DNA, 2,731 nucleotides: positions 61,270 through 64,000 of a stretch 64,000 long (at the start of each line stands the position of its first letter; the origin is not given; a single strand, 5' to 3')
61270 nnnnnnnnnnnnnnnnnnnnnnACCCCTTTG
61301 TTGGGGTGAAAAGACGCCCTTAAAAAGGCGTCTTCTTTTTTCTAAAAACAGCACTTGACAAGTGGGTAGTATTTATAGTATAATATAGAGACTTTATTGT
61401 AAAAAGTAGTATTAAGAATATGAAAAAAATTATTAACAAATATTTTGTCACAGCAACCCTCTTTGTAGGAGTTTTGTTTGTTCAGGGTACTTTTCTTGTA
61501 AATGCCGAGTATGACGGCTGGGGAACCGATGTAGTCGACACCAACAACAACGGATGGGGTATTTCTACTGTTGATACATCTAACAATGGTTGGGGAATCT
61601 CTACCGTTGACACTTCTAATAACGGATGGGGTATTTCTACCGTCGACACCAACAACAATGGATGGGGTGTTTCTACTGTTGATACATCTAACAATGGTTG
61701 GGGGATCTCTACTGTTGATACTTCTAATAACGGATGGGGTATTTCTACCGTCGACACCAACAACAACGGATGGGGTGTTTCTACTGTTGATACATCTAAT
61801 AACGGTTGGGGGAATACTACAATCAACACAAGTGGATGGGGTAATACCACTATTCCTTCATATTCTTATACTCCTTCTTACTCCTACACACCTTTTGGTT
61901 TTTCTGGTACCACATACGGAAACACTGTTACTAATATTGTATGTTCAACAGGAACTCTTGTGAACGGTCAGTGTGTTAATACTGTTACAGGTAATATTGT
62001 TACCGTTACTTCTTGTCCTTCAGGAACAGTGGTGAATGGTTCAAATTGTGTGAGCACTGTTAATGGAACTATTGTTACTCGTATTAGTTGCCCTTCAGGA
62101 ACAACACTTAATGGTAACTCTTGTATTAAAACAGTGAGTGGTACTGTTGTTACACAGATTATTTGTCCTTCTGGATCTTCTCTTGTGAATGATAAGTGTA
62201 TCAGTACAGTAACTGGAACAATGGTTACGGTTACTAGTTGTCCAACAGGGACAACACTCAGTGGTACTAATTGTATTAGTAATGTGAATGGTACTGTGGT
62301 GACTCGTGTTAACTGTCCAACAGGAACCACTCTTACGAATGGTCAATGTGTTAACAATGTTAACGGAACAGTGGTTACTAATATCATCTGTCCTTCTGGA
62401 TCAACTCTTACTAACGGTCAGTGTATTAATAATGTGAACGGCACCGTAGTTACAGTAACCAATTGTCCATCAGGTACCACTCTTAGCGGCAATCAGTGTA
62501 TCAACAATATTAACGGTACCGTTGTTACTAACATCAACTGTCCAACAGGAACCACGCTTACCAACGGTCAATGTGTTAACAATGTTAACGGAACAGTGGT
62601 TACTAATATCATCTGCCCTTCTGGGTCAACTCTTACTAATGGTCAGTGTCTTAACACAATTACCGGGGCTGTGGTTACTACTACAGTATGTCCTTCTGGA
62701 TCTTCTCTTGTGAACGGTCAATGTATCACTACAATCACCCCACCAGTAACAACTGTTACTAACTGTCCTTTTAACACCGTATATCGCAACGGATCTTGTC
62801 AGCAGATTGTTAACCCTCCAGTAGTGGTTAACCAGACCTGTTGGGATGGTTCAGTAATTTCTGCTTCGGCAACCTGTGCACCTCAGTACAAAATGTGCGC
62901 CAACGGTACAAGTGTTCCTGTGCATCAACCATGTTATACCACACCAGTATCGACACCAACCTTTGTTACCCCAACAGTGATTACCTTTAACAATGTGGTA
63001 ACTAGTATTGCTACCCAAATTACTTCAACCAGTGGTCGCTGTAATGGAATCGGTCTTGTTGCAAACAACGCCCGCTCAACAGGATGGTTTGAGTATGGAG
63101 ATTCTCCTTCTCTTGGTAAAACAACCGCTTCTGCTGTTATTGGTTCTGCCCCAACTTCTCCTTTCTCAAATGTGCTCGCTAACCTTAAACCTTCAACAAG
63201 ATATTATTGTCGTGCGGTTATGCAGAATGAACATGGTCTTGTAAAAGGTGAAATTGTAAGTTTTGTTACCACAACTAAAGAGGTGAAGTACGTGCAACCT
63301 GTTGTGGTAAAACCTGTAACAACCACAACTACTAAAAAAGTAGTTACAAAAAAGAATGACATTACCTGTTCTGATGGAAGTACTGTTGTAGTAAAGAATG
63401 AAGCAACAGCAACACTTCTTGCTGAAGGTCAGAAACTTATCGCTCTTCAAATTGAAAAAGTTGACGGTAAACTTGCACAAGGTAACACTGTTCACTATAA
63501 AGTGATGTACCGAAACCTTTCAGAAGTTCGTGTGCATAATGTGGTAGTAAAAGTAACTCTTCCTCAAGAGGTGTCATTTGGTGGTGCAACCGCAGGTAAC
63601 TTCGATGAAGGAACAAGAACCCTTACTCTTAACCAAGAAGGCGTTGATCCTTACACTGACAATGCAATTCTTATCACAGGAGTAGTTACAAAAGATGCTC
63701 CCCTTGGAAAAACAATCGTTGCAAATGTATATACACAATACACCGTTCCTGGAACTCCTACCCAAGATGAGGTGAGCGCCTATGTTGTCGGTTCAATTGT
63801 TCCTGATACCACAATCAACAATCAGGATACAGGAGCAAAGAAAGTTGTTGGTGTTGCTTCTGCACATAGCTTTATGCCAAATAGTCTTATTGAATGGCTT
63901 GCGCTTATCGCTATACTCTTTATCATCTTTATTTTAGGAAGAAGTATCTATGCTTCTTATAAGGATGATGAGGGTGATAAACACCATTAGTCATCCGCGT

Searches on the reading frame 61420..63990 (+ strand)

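Call 110: search_protein_families(library=pfam, proteins=[window:61420-63990:+], max_evalue=0.00001)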
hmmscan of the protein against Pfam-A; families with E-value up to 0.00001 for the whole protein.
window:61420-63990:+ (856 aa): 1 family
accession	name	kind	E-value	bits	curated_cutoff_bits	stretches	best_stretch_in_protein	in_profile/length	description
PF15888.10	FOG_N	-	9e-09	36.4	27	0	297-315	12-30/111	Folded gastrulation N-terminus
